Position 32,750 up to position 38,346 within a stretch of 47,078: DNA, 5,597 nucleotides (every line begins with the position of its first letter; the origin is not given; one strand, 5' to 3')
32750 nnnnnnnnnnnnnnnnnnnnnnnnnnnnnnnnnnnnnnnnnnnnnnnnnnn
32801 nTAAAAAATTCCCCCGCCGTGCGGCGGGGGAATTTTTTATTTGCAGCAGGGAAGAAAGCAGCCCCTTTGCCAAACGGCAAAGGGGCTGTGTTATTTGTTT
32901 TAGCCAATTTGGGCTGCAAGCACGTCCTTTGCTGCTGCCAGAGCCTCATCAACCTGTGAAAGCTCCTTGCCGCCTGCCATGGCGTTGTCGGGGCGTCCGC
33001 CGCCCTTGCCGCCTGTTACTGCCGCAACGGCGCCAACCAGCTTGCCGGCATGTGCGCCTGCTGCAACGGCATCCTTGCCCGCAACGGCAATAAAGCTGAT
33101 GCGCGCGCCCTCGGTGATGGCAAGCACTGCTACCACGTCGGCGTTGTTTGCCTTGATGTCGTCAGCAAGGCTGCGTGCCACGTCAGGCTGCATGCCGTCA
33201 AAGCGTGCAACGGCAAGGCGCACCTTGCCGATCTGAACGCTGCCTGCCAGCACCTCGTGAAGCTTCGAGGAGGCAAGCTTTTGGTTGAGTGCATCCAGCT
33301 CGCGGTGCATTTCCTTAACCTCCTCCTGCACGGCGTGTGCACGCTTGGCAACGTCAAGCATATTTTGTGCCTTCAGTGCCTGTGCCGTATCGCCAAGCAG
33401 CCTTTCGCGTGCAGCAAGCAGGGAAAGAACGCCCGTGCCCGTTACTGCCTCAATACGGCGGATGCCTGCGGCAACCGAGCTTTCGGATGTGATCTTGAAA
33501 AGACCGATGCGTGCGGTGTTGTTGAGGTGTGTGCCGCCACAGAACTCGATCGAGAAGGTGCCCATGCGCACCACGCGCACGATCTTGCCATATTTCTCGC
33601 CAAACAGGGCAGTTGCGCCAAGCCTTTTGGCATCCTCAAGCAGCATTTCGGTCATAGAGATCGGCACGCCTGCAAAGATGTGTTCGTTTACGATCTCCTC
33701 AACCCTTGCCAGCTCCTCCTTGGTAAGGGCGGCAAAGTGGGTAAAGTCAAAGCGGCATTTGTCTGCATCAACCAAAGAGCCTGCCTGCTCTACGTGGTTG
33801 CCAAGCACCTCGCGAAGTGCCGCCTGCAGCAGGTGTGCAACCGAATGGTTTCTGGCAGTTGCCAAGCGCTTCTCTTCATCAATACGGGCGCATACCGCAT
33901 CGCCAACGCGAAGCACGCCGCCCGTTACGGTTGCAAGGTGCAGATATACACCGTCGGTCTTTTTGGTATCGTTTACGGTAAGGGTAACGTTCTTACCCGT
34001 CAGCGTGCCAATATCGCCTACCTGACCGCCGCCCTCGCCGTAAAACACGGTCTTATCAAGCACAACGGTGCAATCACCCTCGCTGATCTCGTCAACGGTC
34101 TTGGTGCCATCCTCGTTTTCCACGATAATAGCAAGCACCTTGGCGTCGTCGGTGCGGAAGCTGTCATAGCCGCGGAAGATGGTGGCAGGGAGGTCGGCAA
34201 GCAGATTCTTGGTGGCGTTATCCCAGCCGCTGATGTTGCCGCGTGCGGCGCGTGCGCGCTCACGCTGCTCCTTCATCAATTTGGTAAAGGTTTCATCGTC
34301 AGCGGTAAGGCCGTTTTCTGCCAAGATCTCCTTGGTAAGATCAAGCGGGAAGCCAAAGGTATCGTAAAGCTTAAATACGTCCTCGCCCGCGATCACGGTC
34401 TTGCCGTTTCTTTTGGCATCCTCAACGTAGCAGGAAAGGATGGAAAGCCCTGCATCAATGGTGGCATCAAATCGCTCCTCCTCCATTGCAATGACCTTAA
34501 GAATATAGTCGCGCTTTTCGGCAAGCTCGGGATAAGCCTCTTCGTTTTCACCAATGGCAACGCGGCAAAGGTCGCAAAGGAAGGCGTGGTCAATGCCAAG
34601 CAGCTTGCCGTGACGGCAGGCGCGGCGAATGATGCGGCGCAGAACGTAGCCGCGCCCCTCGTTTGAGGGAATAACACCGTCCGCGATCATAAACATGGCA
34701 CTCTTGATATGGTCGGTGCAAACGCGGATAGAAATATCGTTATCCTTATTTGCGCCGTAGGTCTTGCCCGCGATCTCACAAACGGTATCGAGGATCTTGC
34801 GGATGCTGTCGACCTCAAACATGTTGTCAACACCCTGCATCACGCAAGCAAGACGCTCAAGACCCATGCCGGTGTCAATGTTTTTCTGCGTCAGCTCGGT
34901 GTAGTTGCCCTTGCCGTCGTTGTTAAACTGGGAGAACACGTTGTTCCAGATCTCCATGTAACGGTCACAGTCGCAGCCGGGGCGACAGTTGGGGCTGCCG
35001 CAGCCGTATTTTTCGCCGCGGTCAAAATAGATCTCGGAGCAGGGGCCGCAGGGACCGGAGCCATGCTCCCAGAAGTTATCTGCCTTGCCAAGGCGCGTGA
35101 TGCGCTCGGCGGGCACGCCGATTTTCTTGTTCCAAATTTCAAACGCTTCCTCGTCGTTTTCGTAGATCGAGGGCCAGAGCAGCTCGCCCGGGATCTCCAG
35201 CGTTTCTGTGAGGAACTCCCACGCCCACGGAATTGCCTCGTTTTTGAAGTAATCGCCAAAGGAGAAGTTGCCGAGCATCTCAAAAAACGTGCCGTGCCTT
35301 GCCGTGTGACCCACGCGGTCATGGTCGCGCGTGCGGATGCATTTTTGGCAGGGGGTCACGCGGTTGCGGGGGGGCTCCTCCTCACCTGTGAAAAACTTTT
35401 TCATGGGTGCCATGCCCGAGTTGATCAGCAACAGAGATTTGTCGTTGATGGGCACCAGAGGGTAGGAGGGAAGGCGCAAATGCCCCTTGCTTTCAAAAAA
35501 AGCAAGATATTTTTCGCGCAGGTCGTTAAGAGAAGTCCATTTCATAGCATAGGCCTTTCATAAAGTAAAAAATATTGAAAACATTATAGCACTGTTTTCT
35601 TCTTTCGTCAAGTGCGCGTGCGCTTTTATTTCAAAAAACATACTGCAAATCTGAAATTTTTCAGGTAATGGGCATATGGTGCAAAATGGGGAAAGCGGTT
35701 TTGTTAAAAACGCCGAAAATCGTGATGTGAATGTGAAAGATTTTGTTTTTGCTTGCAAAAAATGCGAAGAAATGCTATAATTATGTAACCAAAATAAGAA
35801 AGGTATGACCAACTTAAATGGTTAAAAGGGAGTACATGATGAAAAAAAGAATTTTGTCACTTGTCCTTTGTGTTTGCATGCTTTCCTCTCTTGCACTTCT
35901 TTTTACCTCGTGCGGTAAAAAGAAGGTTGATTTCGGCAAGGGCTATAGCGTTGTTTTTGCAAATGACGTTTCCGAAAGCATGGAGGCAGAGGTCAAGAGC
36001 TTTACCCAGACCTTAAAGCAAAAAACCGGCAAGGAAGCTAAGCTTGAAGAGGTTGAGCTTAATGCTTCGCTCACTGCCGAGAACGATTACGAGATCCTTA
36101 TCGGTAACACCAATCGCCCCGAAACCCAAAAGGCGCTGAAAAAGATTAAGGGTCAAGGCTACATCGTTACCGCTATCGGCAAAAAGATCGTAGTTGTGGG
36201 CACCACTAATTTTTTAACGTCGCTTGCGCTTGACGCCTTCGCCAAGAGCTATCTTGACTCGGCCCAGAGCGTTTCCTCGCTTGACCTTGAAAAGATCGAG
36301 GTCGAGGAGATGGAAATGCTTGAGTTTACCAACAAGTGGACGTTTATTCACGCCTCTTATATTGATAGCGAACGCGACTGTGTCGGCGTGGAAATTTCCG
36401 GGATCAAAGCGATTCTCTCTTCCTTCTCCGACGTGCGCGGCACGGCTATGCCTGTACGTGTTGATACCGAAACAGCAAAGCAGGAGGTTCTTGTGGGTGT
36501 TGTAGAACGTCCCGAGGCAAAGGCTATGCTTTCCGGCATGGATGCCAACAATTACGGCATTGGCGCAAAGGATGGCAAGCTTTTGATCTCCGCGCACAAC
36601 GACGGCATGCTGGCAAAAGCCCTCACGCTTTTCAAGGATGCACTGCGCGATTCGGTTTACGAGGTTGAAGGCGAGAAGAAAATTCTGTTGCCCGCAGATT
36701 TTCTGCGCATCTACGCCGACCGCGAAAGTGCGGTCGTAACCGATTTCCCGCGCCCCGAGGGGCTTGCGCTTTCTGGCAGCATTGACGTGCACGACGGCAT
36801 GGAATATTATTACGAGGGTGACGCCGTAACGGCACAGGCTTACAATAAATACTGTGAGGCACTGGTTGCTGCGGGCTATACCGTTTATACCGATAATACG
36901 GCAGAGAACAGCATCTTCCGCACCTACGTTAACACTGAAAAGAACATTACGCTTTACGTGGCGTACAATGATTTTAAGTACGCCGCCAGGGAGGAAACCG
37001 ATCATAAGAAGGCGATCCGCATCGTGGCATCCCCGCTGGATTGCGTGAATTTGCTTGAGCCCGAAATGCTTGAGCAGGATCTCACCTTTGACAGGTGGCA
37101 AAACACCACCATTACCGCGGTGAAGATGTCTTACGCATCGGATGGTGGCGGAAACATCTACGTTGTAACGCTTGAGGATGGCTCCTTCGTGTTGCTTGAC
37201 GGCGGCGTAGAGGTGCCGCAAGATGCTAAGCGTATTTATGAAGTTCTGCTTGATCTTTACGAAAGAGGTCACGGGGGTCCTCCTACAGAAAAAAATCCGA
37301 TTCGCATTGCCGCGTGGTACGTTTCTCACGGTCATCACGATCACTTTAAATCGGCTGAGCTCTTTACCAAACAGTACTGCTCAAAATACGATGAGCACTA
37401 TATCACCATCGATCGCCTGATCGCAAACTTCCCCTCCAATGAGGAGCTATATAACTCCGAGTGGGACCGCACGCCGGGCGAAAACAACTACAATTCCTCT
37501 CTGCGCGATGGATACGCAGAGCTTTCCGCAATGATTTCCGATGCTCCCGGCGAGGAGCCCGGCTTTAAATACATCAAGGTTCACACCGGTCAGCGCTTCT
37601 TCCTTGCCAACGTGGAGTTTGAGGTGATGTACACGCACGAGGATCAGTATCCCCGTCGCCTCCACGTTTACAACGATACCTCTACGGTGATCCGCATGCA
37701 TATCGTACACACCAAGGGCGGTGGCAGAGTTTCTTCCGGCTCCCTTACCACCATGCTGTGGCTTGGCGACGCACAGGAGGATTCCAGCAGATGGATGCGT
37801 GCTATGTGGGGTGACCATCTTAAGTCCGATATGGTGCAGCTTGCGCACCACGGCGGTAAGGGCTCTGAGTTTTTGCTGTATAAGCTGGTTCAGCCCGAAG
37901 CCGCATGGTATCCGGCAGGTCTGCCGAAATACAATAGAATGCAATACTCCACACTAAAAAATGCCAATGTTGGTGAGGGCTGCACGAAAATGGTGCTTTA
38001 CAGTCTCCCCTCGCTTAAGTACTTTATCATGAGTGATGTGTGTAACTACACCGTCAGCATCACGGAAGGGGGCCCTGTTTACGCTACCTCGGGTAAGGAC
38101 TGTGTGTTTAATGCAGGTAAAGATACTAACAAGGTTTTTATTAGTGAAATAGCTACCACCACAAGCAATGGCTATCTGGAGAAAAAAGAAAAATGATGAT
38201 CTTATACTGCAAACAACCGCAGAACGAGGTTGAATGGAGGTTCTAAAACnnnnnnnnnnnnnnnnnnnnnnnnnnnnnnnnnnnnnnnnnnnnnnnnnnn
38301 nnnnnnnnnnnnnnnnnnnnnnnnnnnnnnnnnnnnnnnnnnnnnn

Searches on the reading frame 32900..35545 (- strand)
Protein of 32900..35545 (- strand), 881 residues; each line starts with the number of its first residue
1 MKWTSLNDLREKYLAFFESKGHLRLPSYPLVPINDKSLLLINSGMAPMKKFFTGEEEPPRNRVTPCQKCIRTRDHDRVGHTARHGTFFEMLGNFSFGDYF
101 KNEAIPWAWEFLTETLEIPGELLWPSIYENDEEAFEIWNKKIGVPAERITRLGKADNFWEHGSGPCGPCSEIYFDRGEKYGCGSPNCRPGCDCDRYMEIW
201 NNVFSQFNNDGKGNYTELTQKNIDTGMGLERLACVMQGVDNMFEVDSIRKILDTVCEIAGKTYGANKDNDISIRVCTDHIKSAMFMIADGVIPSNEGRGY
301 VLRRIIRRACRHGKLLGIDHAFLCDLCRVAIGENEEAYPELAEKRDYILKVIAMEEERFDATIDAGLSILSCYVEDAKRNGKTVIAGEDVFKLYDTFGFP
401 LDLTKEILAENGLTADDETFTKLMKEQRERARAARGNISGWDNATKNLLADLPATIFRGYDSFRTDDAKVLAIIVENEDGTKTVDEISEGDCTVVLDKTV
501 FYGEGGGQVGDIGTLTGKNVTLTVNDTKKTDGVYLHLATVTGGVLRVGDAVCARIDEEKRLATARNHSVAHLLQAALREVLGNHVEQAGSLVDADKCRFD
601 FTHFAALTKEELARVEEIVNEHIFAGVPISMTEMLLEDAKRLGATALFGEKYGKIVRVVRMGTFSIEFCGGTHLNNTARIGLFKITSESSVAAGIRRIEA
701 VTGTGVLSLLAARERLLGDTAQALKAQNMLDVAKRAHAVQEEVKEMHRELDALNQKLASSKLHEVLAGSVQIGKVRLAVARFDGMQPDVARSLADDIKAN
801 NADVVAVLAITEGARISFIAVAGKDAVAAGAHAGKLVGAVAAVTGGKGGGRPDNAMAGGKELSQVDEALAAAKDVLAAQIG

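Call 6: search_protein_families(library=pfam, proteins=[window:32900-35545:-], max_evalue=0.1)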
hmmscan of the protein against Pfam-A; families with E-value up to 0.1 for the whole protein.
window:32900-35545:- (881 aa): 3 families
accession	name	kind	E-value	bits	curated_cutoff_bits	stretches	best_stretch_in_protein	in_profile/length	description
PF01411.24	tRNA-synt_2c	-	4.6e-191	636.6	30.3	1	9-558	2-551/552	tRNA synthetases class II (A)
PF07973.19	tRNA_SAD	-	5e-19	68.4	24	1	656-699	1-44/44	Threonyl and Alanyl tRNA synthetase second additional domain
PF02272.25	DHHA1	-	7.8e-15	55.6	25.9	1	776-877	3-101/102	DHHA1 domain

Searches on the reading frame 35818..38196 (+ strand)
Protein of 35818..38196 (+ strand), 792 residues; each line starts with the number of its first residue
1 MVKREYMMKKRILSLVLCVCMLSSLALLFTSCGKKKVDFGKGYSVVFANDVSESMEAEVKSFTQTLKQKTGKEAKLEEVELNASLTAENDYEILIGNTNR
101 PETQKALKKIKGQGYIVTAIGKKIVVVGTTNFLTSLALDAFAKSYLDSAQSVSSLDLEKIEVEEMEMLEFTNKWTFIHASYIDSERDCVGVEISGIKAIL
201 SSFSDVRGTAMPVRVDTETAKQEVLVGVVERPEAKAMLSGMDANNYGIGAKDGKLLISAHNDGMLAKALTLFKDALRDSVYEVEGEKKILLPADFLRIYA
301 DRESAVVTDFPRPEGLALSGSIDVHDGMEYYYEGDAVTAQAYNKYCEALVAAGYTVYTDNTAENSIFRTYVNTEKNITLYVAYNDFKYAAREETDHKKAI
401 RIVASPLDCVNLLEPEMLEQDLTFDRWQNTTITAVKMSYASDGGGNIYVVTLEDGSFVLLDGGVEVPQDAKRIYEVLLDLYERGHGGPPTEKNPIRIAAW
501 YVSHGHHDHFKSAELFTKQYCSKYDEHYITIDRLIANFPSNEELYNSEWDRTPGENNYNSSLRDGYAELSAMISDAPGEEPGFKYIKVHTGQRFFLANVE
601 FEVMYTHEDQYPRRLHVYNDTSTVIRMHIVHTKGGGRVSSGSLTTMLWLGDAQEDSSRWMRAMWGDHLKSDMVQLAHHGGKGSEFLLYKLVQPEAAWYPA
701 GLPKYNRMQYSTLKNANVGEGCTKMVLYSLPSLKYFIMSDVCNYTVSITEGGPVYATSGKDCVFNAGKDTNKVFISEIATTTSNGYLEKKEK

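Call 6: search_protein_families(library=pfam, proteins=[window:35818-38196:+], max_evalue=0.1)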
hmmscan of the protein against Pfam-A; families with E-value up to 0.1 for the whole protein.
window:35818-38196:+ (792 aa): 1 family
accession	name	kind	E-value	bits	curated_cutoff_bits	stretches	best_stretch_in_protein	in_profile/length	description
PF00753.33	Lactamase_B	-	9.7e-05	22.8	22.7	1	442-519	3-66/196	Metallo-beta-lactamase superfamily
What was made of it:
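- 35839..38196 (+): Paralogous lipoprotein 1 (785 aa; lipobox LFTSC): the module without a stalk. Pfam Lactamase_B scores 22.8 bits (call 6).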

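Call 7: search_protein_families(library=ncbifam, proteins=[window:35818-38196:+], max_evalue=0.1)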
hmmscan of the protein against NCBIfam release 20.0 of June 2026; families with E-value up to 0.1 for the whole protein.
window:35818-38196:+ (792 aa): 4 families
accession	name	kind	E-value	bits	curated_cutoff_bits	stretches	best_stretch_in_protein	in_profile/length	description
TIGR00361.1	ComEC_Rec2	equivalog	0.012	13.8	190.05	1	641-711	574-641/663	DNA internalization-related competence protein ComEC/Rec2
NF005013.0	PRK06418.1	equivalog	0.017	14.8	175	1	56-141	32-110/166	transcription elongation factor NusA-like protein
NF008580.0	PRK11539.1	equivalog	0.044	12.1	969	1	638-710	629-699/758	ComEC family protein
TIGR00966.2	transloc_SecF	equivalog_domain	0.049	13.1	160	1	6-112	3-106/279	protein translocase subunit SecF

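Call 52: find_homologous_proteins(query=window:35839-38193:+, max_evalue=1e-10)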
Query window:35839-38193:+ (785 aa): 91 proteins with E <= 1e-10 among 8000 candidates.
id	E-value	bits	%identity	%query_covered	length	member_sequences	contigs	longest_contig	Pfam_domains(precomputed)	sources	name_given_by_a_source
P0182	0.0e+0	1793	100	100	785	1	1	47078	-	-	-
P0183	0.0e+0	1073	61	100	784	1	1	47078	-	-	-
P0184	0.0e+0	1047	62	97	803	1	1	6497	-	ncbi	-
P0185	0.0e+0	1035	61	97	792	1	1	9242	-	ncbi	-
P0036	2.7e-298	1010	58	99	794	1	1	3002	-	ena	-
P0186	2.4e-293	993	59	97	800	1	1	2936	PF00753.34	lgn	-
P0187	2.2e-264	898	53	98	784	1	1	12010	PF00753.34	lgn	-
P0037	1.0e-254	866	53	97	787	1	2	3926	-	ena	-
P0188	3.8e-254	864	53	97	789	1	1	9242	-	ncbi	-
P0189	1.1e-251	856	51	97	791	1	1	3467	-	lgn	-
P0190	2.1e-247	841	52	100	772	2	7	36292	-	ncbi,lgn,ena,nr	ncbi:MAG: hypothetical protein IKA06_05995 [Clostridia bacterium]|nr:hypothetical protein [Clostridi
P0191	4.9e-247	840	53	95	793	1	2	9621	-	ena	-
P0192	3.6e-246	837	51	97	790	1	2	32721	-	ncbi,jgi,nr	ncbi:MAG: hypothetical protein E7639_03225 [Ruminococcaceae bacterium]|nr:hypothetical protein [Osci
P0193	5.2e-241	820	50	100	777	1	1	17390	-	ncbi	-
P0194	1.8e-238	812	50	100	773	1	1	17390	-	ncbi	-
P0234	9.2e-109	383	34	97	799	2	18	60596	-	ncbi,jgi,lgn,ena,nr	ncbi:MAG: hypothetical protein E7585_07665 [Ruminococcaceae bacterium]|nr:hypothetical protein [Osci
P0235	2.1e-107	379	34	91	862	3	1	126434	-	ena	-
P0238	8.0e-101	357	33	84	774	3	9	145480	PF00753.34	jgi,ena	-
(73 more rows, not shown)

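Call 53: find_encoding_contigs(protein=P0234, flank=7000, max_places=2)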
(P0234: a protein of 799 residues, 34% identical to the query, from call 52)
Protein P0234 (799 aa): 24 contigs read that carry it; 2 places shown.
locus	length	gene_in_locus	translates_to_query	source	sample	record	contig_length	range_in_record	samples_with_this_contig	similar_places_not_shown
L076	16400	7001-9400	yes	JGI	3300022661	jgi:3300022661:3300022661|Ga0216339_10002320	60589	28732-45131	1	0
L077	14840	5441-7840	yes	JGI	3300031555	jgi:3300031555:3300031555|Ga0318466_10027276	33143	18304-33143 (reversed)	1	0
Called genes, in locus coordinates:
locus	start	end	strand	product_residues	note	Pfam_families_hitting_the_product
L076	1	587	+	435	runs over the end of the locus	PF00091:Tubulin, PF12327:FtsZ_C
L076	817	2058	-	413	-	PF08240:ADH_N, PF00107:ADH_zinc_N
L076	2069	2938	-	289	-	PF01116:F_bP_aldolase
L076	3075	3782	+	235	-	PF08220:HTH_DeoR, PF08279:HTH_11 (faint), PF08280:HTH_Mga (weak), PF13412:HTH_24 (weak), PF00455:DeoRC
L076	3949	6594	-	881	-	PF01411:tRNA-synt_2c, PF07973:tRNA_SAD, PF02272:DHHA1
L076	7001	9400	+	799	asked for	-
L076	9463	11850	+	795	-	-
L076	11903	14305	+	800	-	-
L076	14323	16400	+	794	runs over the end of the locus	-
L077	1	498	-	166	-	?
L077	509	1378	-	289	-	PF01116:F_bP_aldolase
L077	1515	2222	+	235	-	PF08220:HTH_DeoR, PF08279:HTH_11 (faint), PF08280:HTH_Mga (weak), PF13412:HTH_24 (weak), PF00455:DeoRC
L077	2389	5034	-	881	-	PF01411:tRNA-synt_2c, PF07973:tRNA_SAD, PF02272:DHHA1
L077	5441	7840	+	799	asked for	-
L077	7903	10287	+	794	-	-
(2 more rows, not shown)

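Call 54: find_encoding_contigs(protein=P0238, flank=7000, max_places=2)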
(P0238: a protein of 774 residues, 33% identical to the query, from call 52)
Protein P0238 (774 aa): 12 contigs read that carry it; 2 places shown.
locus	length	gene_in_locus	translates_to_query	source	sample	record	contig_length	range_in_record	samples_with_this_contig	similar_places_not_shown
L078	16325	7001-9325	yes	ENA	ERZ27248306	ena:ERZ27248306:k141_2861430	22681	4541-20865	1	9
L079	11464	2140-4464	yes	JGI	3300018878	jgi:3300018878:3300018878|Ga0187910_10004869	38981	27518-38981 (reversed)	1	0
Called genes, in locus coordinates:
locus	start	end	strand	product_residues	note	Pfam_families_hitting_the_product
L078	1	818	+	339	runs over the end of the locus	PF01207:Dus, PF01180:DHO_dh (faint), PF13378:MR_MLE_C (weak), PF00977:His_biosynth (weak)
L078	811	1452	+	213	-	PF00486:Trans_reg_C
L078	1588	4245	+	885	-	-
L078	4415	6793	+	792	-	-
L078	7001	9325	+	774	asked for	PF00753:Lactamase_B (faint)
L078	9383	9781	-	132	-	-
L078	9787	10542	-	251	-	PF01479:S4 (faint), PF00849:PseudoU_synth_2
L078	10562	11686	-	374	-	PF00768:Peptidase_S11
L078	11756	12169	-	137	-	PF09579:Spore_YtfJ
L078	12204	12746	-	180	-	PF11167:DUF2953 (weak)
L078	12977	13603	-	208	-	PF04079:SMC_ScpB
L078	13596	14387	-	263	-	PF02616:SMC_ScpA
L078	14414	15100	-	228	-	PF02163:Peptidase_M50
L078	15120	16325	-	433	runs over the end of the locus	PF00278:Orn_DAP_Arg_deC, PF02784:Orn_Arg_deC_N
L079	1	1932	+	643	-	?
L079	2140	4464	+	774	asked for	PF00753:Lactamase_B (faint)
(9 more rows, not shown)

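Call 55: find_encoding_contigs(protein=P0235, flank=7000, max_places=1)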
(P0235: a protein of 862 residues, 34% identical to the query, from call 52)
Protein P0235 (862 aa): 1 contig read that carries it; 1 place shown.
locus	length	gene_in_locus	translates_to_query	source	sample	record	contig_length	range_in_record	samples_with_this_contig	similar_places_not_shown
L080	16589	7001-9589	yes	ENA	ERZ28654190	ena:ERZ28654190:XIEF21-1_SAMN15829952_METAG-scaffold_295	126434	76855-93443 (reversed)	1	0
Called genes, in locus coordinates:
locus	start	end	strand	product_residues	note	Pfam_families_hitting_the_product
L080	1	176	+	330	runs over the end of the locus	PF00953:Glycos_transf_4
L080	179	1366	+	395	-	PF01098:FTSW_RODA_SPOVE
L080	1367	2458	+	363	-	PF03033:Glyco_transf_28, PF04101:Glyco_tran_28_C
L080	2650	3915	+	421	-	PF00091:Tubulin, PF12327:FtsZ_C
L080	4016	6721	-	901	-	PF01411:tRNA-synt_2c, PF07973:tRNA_SAD, PF02272:DHHA1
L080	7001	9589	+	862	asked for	-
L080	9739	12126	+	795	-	-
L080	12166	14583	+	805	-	-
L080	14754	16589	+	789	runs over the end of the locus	-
